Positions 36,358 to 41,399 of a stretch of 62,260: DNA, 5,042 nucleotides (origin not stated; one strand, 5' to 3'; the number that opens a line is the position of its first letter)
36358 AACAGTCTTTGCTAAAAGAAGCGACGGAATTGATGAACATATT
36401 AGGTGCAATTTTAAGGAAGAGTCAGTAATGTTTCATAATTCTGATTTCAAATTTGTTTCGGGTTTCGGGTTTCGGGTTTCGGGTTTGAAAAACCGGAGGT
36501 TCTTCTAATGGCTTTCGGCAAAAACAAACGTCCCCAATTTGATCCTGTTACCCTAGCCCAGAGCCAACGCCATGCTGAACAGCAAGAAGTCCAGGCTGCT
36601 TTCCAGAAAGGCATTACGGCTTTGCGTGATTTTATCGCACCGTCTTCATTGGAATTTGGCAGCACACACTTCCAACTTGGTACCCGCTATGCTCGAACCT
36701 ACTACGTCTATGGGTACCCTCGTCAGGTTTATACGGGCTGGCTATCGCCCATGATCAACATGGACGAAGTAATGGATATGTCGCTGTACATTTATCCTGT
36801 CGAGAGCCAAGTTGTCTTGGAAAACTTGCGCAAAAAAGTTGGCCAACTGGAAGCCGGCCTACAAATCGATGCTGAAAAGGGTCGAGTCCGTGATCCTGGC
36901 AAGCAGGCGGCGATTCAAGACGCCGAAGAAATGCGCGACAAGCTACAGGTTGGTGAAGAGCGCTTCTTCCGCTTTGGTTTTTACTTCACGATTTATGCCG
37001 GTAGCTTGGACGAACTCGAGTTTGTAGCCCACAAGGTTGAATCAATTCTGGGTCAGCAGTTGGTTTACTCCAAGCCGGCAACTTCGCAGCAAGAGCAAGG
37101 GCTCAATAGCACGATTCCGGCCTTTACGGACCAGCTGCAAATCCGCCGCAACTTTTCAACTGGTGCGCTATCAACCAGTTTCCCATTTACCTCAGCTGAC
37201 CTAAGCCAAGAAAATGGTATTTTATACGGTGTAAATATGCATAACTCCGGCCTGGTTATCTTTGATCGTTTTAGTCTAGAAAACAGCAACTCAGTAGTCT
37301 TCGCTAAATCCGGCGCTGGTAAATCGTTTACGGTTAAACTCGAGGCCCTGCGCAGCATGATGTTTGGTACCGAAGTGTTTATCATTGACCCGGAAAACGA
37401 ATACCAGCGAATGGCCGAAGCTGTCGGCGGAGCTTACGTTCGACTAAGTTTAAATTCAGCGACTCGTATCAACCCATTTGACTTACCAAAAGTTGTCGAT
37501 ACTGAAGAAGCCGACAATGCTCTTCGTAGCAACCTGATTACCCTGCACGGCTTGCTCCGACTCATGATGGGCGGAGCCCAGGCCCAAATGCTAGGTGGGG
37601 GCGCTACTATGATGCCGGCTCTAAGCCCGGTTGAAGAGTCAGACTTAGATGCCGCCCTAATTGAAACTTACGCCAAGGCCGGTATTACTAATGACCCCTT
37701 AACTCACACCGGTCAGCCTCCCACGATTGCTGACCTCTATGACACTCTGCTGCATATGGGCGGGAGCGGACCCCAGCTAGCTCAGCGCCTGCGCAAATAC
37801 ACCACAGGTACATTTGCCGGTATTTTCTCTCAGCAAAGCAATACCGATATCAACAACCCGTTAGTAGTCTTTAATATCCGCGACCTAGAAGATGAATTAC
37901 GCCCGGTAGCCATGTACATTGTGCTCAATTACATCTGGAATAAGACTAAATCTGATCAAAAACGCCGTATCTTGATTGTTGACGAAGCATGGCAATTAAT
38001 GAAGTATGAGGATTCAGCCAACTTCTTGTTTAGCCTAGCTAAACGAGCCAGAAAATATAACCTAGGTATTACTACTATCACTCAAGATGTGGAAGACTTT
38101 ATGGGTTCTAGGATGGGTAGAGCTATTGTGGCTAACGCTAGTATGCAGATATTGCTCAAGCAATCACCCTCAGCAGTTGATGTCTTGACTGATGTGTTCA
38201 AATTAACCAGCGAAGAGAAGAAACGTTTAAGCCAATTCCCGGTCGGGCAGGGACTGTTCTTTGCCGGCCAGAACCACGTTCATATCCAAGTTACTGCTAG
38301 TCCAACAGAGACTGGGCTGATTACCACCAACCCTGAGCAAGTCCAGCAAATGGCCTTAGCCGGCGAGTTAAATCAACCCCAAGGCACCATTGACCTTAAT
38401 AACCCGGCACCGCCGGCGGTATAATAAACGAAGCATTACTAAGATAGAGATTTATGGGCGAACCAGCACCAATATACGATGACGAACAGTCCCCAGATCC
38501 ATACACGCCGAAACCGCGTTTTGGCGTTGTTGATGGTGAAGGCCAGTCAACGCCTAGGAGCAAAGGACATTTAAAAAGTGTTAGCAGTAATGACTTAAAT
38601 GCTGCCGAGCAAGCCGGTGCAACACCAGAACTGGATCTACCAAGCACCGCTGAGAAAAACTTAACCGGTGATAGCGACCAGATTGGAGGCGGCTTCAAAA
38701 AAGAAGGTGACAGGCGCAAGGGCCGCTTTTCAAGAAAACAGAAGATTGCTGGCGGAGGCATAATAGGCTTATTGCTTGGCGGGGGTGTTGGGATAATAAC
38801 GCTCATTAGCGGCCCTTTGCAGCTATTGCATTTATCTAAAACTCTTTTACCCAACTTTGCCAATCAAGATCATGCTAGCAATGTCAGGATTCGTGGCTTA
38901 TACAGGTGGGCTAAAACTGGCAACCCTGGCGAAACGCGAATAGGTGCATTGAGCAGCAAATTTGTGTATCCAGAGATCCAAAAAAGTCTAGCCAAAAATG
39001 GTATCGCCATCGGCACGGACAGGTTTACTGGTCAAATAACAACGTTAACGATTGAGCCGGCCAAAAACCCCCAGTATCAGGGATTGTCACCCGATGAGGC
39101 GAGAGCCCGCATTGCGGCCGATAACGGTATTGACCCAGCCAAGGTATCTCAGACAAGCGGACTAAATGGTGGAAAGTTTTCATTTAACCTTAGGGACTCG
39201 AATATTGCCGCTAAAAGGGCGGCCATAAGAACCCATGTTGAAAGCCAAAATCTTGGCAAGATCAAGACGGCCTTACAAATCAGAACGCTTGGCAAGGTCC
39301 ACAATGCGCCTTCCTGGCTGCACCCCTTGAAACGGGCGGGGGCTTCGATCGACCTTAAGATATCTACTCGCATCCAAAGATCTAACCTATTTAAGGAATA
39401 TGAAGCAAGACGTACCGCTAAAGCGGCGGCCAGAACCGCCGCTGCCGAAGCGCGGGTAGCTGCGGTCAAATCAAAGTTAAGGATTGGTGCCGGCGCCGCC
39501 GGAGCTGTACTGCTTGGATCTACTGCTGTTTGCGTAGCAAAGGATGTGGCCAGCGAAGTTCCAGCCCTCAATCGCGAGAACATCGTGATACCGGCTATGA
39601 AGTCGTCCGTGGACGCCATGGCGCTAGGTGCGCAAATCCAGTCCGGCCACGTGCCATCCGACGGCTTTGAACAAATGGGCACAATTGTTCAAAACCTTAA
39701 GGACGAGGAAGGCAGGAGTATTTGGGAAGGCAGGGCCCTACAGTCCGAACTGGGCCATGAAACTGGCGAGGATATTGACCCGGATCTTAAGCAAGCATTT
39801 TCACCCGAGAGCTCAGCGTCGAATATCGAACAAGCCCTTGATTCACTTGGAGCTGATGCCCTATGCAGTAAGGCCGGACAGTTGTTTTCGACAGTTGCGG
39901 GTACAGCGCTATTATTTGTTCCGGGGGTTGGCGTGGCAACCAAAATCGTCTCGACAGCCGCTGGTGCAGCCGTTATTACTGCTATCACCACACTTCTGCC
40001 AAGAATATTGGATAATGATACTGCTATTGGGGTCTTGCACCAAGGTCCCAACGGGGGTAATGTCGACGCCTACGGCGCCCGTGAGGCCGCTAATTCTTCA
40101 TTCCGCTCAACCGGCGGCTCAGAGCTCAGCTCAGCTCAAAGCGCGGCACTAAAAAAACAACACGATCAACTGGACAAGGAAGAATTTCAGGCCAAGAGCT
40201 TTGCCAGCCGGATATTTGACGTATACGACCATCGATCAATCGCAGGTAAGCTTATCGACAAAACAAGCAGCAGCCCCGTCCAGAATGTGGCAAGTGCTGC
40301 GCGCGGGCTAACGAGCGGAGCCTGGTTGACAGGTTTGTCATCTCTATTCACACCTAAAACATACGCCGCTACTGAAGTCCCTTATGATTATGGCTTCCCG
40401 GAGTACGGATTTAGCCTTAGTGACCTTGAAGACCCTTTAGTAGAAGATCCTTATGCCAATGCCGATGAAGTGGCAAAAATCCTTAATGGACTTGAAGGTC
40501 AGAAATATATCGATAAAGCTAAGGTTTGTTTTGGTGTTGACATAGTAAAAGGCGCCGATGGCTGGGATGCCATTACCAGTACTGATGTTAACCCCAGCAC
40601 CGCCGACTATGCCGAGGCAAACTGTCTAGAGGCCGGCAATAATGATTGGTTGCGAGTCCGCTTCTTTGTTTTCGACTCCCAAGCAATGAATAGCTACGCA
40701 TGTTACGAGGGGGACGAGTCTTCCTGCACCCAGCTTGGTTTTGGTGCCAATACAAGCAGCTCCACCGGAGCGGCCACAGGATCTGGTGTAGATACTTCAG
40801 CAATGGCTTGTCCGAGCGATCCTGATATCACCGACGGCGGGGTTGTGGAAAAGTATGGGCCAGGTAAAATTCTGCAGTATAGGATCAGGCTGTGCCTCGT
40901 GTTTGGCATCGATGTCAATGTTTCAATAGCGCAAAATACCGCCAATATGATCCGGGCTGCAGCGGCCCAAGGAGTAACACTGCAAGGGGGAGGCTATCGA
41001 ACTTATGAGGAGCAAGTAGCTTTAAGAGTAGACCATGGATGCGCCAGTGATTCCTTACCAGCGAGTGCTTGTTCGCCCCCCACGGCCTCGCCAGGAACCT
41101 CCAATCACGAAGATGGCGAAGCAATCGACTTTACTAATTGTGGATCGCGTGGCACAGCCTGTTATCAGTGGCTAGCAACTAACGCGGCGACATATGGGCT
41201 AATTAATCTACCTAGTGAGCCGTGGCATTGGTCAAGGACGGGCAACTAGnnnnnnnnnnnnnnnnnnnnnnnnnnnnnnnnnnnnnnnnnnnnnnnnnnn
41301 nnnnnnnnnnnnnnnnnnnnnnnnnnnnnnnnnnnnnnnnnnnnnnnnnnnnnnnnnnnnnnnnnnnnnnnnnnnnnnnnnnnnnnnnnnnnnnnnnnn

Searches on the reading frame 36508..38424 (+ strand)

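Call 9: search_protein_families(library=pfam, proteins=[window:36508-38424:+], max_evalue=0.01)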
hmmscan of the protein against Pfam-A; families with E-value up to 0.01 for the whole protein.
window:36508-38424:+ (638 aa): 3 families
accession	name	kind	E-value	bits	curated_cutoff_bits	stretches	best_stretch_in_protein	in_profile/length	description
PF19044.6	P-loop_TraG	-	3.1e-27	95.7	25.8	2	431-573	192-341/413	TraG P-loop domain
PF12846.13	AAA_10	-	4.4e-13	49.4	27.5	2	462-584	215-339/362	AAA-like domain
PF01935.23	DUF87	-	3.9e-07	30.8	23.2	1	264-326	28-92/220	Helicase HerA, central domain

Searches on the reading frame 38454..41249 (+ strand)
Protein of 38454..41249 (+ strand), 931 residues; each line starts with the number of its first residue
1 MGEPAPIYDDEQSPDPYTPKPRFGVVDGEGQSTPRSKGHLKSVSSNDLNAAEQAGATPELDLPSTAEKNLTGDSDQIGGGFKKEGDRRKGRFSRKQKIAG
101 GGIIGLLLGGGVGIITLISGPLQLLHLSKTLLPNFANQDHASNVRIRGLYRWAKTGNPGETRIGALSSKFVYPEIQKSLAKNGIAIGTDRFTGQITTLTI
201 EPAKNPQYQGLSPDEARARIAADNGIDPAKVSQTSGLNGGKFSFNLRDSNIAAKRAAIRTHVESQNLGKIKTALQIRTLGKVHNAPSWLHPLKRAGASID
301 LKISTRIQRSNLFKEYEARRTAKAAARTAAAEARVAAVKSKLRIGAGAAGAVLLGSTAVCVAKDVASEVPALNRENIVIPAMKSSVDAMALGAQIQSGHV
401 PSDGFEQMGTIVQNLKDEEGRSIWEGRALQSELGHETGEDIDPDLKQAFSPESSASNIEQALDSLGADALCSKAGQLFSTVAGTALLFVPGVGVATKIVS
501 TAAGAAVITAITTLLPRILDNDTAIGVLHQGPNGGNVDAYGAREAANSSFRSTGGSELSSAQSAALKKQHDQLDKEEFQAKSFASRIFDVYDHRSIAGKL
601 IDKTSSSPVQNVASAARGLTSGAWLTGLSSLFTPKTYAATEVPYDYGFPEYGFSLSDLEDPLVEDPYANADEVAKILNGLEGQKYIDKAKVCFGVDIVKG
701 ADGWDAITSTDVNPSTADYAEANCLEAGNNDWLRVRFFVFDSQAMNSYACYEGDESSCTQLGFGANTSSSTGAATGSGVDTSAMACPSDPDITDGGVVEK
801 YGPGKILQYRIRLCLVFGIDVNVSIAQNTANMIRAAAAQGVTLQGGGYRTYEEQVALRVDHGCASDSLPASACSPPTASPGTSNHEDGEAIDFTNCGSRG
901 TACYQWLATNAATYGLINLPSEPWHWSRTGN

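Call 9: search_protein_families(library=pfam, proteins=[window:38454-41249:+], max_evalue=0.01)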
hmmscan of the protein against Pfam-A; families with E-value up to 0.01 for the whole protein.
window:38454-41249:+ (931 aa): 1 family
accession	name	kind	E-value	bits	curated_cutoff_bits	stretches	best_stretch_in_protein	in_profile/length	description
PF02557.22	VanY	-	3.4e-10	40.3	25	1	821-927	4-128/132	D-alanyl-D-alanine carboxypeptidase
